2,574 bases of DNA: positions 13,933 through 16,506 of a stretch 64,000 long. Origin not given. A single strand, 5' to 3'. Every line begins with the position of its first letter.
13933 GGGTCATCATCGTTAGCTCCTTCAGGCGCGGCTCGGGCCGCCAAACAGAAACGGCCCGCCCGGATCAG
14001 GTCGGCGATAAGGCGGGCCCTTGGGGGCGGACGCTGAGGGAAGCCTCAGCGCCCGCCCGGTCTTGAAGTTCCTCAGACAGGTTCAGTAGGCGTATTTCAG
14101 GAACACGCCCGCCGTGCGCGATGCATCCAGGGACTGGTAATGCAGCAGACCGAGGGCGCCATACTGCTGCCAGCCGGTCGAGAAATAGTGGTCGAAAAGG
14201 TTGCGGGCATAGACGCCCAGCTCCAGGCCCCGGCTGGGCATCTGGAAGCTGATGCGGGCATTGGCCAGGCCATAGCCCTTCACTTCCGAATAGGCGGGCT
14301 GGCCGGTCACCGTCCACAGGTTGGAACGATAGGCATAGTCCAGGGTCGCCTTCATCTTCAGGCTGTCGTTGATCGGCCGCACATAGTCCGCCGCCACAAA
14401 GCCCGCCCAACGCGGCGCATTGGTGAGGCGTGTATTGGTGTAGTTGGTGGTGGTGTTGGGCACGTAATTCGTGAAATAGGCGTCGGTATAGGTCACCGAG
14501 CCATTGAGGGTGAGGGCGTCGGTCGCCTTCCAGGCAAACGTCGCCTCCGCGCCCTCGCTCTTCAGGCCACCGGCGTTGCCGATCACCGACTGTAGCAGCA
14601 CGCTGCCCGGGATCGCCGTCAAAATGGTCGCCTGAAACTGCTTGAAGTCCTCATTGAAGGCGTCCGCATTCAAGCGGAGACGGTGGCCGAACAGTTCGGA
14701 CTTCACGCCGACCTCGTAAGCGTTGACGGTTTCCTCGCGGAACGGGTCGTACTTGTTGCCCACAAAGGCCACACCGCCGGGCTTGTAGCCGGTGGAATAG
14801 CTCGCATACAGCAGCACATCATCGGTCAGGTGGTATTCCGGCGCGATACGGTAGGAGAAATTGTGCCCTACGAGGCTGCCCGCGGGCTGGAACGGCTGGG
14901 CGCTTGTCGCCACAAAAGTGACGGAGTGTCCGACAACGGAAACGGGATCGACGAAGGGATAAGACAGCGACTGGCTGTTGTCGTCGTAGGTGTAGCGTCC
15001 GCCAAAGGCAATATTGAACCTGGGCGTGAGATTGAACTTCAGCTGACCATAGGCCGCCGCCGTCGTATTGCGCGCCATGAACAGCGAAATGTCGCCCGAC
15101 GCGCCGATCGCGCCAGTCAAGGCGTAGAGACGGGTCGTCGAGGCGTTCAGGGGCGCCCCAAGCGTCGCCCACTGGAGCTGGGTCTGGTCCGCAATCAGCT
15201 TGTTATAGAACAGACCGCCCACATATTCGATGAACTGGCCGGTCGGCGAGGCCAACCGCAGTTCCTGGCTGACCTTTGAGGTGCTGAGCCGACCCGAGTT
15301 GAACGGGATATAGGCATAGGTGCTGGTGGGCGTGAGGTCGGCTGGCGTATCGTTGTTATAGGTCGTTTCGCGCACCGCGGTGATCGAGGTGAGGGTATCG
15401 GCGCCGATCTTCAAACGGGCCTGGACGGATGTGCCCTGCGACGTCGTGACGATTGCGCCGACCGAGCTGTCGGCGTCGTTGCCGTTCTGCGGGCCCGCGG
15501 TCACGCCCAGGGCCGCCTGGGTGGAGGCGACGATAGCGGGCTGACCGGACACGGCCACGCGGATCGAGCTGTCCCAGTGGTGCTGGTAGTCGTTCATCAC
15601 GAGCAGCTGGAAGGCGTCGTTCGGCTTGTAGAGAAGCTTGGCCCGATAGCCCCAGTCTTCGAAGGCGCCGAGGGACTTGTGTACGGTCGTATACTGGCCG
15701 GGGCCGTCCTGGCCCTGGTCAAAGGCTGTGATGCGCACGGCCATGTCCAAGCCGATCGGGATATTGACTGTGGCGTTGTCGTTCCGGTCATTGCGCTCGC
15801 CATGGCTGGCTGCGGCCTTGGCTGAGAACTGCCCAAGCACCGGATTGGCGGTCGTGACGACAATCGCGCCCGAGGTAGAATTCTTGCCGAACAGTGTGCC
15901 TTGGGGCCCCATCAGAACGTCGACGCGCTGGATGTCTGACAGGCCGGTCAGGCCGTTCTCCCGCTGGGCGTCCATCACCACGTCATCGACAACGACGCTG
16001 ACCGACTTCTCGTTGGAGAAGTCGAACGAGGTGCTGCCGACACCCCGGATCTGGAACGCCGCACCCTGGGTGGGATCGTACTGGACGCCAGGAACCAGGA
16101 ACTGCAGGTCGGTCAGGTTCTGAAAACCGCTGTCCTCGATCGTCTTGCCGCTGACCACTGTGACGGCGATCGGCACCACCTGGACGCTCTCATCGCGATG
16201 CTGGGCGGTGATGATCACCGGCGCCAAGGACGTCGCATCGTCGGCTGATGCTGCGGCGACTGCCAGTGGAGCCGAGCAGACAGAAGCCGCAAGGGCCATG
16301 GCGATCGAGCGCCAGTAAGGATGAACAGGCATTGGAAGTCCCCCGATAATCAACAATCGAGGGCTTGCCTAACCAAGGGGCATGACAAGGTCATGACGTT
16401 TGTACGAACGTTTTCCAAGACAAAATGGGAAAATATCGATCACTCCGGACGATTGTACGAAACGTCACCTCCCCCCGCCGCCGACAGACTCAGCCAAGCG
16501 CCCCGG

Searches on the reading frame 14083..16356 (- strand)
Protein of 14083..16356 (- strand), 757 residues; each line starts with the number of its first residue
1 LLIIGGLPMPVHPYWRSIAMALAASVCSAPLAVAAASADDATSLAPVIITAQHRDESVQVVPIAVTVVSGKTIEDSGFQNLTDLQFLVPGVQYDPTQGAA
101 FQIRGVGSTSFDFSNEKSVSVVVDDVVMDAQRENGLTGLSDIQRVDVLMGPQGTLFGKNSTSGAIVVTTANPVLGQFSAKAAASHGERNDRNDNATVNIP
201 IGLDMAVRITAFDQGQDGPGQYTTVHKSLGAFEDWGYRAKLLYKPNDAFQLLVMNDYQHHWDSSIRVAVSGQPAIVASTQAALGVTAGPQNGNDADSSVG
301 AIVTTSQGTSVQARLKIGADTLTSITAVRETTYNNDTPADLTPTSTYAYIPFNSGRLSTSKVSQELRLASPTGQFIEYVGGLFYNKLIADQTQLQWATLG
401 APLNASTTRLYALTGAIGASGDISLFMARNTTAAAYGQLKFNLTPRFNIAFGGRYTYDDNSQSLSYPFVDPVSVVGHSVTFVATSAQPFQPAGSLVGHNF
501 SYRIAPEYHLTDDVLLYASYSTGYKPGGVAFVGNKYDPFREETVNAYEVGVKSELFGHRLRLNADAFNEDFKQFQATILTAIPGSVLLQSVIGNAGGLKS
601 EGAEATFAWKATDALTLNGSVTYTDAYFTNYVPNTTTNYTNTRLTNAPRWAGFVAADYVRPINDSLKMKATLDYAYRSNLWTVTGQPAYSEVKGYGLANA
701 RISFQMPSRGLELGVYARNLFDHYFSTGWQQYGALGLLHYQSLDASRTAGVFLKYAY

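Call 76: search_protein_families(library=pfam, proteins=[window:14083-16356:-], max_evalue=0.00001)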
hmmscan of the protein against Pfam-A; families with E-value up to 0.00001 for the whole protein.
window:14083-16356:- (757 aa): 3 families
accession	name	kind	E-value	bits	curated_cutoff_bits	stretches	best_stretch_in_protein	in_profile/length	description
PF00593.30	TonB_dep_Rec_b-barrel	-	1e-36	128.2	27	1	291-720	44-436/436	TonB dependent receptor-like, beta-barrel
PF07715.20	Plug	-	3.8e-15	56.7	23.9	1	59-164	3-107/107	TonB-dependent Receptor Plug Domain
PF14905.12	OMP_b-brl_3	-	7.2e-06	25.7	27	0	542-751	216-404/408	Outer membrane protein beta-barrel family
